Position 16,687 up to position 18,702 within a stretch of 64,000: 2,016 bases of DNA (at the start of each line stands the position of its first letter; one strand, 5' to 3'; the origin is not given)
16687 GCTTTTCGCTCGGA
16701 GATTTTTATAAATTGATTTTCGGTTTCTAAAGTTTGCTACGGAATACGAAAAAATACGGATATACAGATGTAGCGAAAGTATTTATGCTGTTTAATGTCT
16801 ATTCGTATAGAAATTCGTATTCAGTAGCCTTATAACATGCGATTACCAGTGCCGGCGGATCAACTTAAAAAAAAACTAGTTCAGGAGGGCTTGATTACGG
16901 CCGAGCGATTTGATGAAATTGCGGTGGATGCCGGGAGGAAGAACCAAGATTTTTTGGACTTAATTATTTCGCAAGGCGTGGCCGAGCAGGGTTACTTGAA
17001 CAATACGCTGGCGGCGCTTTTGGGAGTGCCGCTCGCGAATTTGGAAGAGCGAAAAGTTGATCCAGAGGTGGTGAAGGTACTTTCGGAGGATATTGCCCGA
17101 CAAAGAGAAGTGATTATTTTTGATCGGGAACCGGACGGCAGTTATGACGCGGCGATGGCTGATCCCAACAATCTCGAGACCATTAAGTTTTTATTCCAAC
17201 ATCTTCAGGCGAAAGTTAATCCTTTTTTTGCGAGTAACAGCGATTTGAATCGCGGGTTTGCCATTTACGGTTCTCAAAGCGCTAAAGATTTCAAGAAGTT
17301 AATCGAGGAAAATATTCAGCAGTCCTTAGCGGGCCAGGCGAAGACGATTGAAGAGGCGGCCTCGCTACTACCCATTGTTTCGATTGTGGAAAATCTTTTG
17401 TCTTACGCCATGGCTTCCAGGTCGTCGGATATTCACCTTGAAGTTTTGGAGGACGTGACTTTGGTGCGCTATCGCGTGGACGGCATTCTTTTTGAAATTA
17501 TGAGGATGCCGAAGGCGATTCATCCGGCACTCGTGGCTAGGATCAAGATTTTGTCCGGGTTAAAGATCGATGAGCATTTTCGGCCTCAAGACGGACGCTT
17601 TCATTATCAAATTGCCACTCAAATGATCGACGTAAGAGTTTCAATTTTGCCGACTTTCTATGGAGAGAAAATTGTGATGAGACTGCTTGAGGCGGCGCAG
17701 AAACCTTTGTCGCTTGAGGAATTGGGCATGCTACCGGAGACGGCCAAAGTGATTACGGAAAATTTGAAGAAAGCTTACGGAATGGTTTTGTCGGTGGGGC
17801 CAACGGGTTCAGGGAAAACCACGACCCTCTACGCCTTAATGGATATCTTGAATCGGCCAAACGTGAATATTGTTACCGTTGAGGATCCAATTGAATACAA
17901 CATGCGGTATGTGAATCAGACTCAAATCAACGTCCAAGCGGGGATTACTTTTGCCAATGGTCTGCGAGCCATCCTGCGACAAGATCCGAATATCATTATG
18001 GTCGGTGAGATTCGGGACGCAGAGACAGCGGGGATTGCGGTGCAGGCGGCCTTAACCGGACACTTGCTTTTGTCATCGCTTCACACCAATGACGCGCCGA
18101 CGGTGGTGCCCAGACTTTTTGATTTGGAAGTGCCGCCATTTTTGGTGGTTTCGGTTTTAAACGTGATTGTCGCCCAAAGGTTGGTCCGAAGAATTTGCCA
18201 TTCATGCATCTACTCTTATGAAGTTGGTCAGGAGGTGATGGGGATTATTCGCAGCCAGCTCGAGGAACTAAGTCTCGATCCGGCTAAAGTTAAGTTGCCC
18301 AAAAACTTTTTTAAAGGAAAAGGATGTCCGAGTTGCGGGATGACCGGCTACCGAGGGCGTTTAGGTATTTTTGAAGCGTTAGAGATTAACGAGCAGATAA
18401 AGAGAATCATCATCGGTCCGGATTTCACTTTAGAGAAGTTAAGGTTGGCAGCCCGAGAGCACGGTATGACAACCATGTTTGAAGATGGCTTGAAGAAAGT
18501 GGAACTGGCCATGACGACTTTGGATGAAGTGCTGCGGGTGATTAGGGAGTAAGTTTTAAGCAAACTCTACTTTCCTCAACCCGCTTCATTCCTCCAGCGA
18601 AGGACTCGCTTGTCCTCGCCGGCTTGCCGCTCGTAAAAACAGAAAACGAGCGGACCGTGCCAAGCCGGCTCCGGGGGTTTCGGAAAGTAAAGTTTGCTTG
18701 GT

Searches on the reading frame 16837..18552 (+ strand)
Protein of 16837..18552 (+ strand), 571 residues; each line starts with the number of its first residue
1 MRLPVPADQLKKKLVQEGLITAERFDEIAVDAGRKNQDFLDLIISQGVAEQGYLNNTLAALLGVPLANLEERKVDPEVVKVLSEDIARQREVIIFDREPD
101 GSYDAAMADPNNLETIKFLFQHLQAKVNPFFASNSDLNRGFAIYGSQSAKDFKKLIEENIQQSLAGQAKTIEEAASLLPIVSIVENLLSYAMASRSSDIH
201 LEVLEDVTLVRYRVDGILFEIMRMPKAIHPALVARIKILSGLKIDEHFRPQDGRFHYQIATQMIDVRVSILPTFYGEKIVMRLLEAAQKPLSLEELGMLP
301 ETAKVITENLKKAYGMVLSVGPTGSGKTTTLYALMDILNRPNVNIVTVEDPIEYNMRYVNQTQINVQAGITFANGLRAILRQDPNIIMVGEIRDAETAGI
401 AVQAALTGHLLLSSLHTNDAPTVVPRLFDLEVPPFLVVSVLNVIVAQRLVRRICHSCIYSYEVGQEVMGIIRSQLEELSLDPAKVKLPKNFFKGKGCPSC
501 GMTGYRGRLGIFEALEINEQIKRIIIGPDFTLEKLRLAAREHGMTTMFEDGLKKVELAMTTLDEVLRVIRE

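Call 37: search_protein_families(library=pfam, proteins=[window:16837-18552:+], max_evalue=0.00001)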
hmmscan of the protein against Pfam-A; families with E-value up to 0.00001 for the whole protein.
window:16837-18552:+ (571 aa): 2 families
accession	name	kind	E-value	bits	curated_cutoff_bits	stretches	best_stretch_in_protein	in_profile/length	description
PF00437.27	T2SSE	-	1.4e-116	389.7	24.9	1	175-567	3-370/370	Type II/IV secretion system protein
PF05157.20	MshEN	-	1.9e-11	44.2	23.1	1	62-141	1-80/90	MshEN domain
